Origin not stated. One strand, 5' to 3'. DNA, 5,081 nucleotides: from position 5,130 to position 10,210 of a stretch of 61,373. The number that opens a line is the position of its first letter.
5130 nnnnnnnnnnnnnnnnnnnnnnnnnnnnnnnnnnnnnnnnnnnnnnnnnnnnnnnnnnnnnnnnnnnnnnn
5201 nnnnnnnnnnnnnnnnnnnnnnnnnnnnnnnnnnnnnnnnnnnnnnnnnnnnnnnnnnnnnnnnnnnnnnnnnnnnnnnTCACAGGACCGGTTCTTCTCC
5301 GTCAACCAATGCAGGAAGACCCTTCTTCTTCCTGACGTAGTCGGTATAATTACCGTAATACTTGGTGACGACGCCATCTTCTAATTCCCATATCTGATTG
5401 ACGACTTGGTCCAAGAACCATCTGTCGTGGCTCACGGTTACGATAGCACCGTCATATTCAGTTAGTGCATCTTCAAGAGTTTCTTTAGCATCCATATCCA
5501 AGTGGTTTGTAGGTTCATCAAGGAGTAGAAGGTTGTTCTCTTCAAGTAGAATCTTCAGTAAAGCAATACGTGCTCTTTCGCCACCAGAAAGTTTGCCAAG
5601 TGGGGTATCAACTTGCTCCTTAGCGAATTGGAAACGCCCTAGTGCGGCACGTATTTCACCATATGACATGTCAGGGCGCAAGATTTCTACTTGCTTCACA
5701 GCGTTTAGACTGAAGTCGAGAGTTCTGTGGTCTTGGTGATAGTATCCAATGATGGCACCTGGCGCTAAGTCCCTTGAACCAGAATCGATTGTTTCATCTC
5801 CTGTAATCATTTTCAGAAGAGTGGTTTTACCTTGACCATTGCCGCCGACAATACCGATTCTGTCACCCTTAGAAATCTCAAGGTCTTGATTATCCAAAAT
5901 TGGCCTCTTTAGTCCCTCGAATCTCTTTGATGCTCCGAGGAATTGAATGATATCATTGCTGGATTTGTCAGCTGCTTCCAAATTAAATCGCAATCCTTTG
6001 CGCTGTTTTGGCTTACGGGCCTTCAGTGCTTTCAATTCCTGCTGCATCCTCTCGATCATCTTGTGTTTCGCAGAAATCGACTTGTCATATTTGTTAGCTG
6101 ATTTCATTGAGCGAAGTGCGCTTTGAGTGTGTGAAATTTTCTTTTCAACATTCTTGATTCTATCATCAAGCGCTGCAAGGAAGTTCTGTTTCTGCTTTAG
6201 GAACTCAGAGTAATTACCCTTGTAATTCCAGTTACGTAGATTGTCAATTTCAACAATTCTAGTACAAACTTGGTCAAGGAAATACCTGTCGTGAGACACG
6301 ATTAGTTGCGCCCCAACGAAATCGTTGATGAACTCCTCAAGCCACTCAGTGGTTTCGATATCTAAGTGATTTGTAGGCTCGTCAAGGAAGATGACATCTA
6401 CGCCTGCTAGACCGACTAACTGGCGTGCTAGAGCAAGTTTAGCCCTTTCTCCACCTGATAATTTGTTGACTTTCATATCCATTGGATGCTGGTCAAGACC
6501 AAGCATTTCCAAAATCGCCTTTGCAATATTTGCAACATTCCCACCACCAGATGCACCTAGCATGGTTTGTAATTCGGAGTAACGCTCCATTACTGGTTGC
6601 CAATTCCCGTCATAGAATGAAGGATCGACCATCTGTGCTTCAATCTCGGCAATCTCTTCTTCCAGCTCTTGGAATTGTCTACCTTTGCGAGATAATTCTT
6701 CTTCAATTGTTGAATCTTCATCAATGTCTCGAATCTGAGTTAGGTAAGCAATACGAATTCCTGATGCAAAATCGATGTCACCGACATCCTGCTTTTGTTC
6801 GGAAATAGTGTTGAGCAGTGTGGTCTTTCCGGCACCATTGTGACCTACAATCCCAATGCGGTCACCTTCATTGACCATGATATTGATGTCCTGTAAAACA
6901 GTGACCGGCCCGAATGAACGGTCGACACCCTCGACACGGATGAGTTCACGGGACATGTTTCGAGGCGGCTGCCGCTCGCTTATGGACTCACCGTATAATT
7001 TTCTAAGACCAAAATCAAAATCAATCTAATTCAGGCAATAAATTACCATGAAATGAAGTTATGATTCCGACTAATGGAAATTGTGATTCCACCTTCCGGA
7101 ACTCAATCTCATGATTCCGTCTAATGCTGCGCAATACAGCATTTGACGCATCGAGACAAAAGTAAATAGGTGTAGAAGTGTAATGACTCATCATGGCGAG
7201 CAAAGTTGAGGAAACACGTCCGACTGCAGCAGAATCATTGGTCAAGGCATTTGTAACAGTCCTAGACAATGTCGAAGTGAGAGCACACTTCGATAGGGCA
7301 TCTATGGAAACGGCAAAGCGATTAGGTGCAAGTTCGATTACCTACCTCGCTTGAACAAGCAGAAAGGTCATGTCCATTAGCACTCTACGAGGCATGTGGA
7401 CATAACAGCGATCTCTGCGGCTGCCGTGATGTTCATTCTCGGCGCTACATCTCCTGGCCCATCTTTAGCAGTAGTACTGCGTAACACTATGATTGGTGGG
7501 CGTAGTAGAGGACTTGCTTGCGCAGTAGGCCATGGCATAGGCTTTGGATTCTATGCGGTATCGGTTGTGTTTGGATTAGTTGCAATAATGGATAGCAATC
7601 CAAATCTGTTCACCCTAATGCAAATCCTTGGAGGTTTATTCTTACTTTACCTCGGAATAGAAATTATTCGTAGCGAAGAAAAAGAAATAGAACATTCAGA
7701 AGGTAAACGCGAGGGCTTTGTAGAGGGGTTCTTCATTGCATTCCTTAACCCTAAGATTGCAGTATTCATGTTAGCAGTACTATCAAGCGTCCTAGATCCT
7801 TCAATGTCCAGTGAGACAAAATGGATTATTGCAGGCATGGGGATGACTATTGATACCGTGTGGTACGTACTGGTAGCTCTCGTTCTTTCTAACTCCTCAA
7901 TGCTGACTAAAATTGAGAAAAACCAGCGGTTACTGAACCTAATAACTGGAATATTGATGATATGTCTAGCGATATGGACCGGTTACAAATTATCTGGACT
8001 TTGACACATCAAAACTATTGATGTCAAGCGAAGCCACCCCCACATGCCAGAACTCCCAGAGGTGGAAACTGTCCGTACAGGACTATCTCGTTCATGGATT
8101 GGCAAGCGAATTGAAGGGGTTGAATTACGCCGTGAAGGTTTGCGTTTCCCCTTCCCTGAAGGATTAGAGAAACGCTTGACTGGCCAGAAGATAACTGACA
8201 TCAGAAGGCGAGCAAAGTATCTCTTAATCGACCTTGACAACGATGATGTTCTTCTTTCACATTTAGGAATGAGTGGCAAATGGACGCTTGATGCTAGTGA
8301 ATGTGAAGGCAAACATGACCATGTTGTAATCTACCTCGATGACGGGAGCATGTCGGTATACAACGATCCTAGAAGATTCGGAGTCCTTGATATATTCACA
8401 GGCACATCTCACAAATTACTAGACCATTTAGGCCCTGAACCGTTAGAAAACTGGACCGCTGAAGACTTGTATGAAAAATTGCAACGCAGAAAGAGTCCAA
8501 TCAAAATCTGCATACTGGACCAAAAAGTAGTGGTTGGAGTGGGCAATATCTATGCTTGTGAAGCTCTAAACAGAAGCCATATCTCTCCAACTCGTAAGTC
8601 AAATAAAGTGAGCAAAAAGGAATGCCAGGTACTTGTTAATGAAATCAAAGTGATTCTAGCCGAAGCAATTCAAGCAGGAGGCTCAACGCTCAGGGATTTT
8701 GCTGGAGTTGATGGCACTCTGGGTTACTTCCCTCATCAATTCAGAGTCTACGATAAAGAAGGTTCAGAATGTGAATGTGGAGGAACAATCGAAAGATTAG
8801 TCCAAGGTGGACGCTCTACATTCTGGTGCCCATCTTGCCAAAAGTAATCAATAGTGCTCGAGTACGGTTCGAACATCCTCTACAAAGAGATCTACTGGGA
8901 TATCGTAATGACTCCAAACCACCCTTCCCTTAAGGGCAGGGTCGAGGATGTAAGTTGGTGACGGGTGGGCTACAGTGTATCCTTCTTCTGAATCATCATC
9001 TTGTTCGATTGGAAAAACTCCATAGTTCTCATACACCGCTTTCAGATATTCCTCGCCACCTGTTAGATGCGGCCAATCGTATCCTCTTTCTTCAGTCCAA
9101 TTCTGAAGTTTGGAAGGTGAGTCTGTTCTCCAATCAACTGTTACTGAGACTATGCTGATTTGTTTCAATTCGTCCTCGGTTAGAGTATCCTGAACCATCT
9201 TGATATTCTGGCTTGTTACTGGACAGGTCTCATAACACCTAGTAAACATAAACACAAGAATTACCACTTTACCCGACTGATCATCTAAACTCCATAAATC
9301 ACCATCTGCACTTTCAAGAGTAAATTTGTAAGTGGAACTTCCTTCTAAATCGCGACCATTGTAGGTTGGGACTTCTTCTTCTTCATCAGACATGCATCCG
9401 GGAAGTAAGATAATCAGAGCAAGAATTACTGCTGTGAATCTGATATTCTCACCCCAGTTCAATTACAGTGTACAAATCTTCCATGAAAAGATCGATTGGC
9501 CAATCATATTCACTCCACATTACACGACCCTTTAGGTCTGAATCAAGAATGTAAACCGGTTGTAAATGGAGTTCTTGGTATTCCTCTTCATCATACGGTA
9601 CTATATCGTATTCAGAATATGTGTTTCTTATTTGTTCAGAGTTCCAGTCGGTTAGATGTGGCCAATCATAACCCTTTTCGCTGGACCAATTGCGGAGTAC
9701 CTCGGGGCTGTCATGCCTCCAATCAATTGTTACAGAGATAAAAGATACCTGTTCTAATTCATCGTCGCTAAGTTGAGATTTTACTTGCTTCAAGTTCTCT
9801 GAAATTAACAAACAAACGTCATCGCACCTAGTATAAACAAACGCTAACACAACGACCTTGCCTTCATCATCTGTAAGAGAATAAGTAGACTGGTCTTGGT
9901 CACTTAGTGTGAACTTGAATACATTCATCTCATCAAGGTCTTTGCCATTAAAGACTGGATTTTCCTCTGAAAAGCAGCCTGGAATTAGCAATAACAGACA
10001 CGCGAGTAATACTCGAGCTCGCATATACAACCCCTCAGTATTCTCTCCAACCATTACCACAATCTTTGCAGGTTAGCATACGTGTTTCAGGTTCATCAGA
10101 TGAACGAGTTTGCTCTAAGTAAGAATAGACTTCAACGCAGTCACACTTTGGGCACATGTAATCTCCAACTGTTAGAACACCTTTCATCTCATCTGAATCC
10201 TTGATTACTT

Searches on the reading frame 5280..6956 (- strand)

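Call 33: search_protein_families(library=pfam, proteins=[window:5280-6956:-], max_evalue=0.00001)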
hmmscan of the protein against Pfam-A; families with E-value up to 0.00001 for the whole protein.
window:5280-6956:- (558 aa): 10 families
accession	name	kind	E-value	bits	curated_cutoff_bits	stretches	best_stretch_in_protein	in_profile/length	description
PF00005.33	ABC_tran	-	3e-45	154.6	25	2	354-484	1-137/137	ABC transporter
PF13304.12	AAA_21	-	3e-11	44.4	27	0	443-495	225-280/304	AAA domain, putative AbiEii toxin, Type IV TA system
PF12848.13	ABC_tran_Xtn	-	1e-10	42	25.9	1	235-316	1-81/85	ABC transporter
PF00006.31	ATP-synt_ab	-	3.2e-09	37.2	29.5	0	23-75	6-59/213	ATP synthase alpha/beta family, nucleotide-binding domain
PF16326.10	ABC_tran_CTD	-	1.4e-08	35.2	32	0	93-132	15-56/69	ABC transporter C-terminal domain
PF02463.25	SMC_N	-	5.6e-08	32.9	40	0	157-234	135-208/220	RecF/RecN/SMC N terminal domain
PF01926.29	MMR_HSR1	-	1.2e-07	32.2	21.9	0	33-111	1-84/113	50S ribosome-binding GTPase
PF13476.12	AAA_23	-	2.2e-06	28.9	27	0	34-51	22-39/201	AAA domain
PF09403.15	FadA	-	3.5e-06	27.8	28.5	0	239-279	53-94/99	Adhesion protein FadA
PF13555.12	AAA_29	-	5.4e-06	26.5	27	0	26-51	17-42/61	P-loop containing region of AAA domain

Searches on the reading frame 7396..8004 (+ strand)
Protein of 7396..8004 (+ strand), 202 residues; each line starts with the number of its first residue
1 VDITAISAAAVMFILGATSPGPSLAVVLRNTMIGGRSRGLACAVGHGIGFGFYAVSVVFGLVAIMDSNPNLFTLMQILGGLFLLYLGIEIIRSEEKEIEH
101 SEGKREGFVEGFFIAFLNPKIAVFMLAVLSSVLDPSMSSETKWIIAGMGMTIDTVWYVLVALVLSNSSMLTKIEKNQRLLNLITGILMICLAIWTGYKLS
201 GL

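Call 33: search_protein_families(library=pfam, proteins=[window:7396-8004:+], max_evalue=0.00001)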
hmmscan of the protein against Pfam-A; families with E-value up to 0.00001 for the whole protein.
window:7396-8004:+ (202 aa): 2 families
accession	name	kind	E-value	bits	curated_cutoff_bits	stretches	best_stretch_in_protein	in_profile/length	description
PF01810.24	LysE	-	1.4e-33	116.4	25.6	1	16-193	3-187/193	LysE type translocator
PF03741.22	TerC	-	9.5e-06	25.9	27.8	0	37-193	29-166/178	Integral membrane protein TerC family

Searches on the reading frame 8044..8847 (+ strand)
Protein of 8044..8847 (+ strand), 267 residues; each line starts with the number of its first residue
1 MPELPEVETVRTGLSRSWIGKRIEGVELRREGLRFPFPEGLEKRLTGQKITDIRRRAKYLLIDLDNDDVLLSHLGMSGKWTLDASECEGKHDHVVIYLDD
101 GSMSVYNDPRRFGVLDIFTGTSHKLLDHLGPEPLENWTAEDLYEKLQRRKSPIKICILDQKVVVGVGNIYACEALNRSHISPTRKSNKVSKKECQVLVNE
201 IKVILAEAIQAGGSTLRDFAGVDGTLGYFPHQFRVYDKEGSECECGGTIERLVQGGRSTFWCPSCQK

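Call 33: search_protein_families(library=pfam, proteins=[window:8044-8847:+], max_evalue=0.00001)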
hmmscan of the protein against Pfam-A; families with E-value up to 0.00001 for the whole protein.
window:8044-8847:+ (267 aa): 3 families
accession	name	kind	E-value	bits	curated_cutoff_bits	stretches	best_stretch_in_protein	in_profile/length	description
PF01149.29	Fapy_DNA_glyco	-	2.8e-37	128.4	25.5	1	1-114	1-116/117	Formamidopyrimidine-DNA glycosylase N-terminal domain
PF06831.19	H2TH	-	2.2e-26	92.1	34.7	1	129-218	1-91/93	Formamidopyrimidine-DNA glycosylase H2TH domain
PF06827.20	zf-FPG_IleRS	-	8e-08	32.4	21.3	1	245-267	7-29/30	Zinc finger found in FPG and IleRS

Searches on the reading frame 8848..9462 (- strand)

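Call 80: search_protein_families(library=pfam, proteins=[window:8848-9462:-], max_evalue=0.001)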
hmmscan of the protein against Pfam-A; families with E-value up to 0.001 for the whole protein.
window:8848-9462:- (204 aa): 3 families
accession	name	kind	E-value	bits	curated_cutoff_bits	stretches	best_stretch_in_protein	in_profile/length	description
PF02630.20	SCO1-SenC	-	1.5e-27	96.7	22.8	1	46-176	3-131/134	SCO1/SenC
PF00578.27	AhpC-TSA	-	4.1e-08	33.6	26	1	46-174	7-116/124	AhpC/TSA family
PF08534.16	Redoxin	-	0.0005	20.3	26.6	1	41-148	3-103/148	Redoxin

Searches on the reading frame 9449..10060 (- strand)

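Call 80: search_protein_families(library=pfam, proteins=[window:9449-10060:-], max_evalue=0.001)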
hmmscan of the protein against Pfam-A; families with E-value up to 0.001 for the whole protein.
window:9449-10060:- (203 aa): 3 families
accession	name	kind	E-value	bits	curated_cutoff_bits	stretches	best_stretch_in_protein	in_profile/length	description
PF02630.20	SCO1-SenC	-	1.5e-18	67.5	22.8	1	49-175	3-131/134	SCO1/SenC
PF00578.27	AhpC-TSA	-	1.6e-07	31.7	26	1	49-174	7-117/124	AhpC/TSA family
PF08534.16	Redoxin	-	6.9e-06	26.4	26.6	1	49-145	8-100/148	Redoxin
